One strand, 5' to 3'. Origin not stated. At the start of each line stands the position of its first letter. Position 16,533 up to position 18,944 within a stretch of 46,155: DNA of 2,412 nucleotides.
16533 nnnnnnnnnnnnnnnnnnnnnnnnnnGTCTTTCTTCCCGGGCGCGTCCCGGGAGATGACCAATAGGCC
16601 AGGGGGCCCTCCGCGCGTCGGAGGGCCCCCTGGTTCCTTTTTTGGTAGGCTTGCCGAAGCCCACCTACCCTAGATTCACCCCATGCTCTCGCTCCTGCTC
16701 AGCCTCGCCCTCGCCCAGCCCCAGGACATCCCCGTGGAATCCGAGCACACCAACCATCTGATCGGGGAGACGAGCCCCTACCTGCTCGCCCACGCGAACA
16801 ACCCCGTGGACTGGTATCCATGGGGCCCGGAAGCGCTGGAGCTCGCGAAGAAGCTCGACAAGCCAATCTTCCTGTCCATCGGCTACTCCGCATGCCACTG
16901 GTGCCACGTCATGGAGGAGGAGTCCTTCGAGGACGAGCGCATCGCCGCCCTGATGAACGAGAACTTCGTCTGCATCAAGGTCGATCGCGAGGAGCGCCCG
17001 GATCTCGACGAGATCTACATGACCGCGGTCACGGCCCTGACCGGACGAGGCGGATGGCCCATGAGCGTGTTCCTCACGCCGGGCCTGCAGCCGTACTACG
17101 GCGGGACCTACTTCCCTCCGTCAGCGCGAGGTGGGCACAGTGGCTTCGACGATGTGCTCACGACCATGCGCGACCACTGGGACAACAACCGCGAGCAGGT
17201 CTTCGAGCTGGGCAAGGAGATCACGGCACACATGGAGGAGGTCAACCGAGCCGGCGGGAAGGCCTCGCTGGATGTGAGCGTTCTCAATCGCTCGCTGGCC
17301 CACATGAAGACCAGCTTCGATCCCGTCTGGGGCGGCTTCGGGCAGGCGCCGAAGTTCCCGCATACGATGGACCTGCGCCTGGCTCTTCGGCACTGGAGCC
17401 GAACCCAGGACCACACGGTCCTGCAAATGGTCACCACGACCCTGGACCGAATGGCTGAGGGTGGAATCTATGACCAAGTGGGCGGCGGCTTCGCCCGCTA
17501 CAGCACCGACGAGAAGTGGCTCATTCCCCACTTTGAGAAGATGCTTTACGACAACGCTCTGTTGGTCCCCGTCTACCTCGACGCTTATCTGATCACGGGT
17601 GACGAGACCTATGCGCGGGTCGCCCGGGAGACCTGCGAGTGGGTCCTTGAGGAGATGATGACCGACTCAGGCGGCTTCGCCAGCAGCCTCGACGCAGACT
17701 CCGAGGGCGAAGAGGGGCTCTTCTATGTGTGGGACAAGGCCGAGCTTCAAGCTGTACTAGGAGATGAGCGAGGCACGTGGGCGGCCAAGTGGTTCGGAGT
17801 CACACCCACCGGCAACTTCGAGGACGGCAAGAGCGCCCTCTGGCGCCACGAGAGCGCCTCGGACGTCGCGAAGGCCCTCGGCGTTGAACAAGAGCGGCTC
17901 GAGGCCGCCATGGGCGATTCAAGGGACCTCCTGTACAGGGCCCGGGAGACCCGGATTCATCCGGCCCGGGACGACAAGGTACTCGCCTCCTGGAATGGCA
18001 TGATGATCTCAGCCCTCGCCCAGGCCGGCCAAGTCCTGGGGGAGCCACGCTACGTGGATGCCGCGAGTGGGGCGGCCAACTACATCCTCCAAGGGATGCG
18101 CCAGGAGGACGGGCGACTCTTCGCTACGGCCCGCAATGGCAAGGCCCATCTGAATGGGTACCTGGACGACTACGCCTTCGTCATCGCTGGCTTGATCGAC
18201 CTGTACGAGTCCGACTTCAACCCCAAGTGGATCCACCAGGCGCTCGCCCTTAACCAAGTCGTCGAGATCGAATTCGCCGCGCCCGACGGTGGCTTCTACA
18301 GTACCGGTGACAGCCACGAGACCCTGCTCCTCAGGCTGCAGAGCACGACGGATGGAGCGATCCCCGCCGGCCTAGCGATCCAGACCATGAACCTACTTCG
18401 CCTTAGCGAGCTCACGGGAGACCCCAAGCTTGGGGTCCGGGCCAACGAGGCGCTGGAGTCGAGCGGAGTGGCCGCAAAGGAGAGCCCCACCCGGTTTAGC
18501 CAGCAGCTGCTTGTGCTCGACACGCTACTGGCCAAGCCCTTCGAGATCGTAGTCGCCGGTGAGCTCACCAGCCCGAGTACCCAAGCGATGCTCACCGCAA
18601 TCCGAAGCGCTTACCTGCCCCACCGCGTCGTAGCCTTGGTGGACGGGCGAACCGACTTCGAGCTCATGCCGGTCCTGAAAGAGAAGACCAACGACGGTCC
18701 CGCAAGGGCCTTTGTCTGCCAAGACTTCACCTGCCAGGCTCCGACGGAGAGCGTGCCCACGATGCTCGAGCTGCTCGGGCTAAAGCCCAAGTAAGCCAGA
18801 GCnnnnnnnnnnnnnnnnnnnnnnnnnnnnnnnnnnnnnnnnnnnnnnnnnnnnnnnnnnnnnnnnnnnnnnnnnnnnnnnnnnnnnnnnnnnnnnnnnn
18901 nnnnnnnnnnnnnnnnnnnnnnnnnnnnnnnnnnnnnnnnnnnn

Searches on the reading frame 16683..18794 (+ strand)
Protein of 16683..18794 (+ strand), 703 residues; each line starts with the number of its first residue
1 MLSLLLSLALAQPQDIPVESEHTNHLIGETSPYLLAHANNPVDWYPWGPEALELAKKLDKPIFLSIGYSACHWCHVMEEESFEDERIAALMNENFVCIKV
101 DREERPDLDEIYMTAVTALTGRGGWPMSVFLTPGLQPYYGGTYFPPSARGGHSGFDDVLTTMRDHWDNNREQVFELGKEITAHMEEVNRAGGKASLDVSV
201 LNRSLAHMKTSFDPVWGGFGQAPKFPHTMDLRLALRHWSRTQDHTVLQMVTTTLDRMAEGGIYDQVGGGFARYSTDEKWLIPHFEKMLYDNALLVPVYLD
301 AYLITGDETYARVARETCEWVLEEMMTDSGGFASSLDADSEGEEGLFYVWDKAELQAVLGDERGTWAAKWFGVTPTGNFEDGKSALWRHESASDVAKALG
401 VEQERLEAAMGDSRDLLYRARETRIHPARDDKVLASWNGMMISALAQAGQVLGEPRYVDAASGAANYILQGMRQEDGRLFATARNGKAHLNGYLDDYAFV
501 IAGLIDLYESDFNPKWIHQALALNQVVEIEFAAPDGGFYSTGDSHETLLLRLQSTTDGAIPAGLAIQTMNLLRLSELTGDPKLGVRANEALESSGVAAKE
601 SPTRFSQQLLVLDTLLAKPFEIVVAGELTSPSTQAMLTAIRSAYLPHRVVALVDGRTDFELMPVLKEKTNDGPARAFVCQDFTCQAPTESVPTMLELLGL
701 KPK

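Call 55: search_protein_families(library=pfam, proteins=[window:16683-18794:+], max_evalue=0.00001)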
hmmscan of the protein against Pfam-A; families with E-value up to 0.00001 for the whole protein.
window:16683-18794:+ (703 aa): 2 families
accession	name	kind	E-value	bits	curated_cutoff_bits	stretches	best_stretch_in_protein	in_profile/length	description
PF03190.21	Thioredox_DsbH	-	2.6e-74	249.1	27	1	23-184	1-162/163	Protein of unknown function, DUF255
PF13899.12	Thioredoxin_7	-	1e-11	45.2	27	1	43-133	1-83/83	Thioredoxin-like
